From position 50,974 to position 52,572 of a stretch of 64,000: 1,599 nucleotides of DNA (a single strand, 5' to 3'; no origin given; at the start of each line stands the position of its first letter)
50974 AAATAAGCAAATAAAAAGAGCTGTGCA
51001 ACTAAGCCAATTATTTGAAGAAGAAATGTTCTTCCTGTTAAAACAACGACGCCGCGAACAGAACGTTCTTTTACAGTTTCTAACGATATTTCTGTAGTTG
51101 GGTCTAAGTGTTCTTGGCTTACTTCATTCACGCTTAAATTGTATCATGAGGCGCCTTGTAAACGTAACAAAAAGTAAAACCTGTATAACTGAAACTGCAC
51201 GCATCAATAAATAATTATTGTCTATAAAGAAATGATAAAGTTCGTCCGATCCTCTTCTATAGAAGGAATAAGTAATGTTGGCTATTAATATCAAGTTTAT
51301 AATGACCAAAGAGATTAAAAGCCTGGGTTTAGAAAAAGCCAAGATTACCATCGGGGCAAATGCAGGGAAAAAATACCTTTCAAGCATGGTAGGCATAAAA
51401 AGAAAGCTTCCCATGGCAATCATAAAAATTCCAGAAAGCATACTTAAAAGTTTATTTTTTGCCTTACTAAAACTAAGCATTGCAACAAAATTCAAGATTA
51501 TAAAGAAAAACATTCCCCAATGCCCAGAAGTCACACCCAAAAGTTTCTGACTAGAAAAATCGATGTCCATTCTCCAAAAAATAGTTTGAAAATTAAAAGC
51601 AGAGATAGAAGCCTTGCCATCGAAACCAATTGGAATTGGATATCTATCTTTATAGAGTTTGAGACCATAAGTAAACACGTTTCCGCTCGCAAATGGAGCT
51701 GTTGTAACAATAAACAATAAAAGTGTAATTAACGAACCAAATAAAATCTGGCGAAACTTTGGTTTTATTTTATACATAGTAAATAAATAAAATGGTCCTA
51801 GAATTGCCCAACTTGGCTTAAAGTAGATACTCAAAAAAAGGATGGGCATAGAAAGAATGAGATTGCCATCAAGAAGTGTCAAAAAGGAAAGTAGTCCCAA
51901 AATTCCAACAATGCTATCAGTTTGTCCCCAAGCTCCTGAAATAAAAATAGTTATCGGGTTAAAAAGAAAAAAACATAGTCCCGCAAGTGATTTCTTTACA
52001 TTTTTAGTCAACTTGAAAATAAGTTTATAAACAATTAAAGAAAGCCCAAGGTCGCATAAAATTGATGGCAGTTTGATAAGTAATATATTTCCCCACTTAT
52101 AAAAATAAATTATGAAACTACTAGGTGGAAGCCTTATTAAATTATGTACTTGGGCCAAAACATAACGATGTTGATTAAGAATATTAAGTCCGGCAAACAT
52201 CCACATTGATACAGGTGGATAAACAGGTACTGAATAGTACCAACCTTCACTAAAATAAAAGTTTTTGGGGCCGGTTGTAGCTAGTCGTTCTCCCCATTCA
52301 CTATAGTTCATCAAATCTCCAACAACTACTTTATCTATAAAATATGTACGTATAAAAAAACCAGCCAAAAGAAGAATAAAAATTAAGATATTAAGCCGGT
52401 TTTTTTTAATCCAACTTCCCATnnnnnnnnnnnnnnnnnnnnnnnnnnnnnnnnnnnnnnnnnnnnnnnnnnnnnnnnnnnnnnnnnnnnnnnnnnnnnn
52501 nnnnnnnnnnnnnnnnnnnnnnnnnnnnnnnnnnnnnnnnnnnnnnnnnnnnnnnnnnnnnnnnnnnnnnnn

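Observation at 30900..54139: Undescribed-looking membrane protein family (family C) with a rigid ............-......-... motif, in two paralogs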

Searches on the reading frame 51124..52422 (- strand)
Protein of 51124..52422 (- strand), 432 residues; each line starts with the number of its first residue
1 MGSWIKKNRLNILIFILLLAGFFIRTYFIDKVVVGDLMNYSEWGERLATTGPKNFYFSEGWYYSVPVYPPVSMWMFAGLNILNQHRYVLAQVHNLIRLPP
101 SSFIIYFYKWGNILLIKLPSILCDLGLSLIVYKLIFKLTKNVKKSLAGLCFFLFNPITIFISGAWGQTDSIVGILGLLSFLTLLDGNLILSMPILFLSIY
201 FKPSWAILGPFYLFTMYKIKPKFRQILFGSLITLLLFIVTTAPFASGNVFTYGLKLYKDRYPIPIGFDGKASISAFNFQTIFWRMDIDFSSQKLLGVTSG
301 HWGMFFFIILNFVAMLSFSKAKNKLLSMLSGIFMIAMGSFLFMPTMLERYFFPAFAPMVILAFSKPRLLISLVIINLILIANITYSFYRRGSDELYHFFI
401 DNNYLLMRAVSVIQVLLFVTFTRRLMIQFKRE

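Call 7: search_protein_families(library=pfam, max_evalue=0.1, proteins=[window:51124-52422:-])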
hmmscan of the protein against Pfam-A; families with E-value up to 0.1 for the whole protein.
window:51124-52422:- (432 aa): 0 families

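Call 9: search_protein_families(library=ncbifam, max_evalue=0.1, proteins=[window:51124-52422:-])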
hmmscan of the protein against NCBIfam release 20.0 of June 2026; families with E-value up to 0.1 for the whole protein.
window:51124-52422:- (432 aa): 0 families
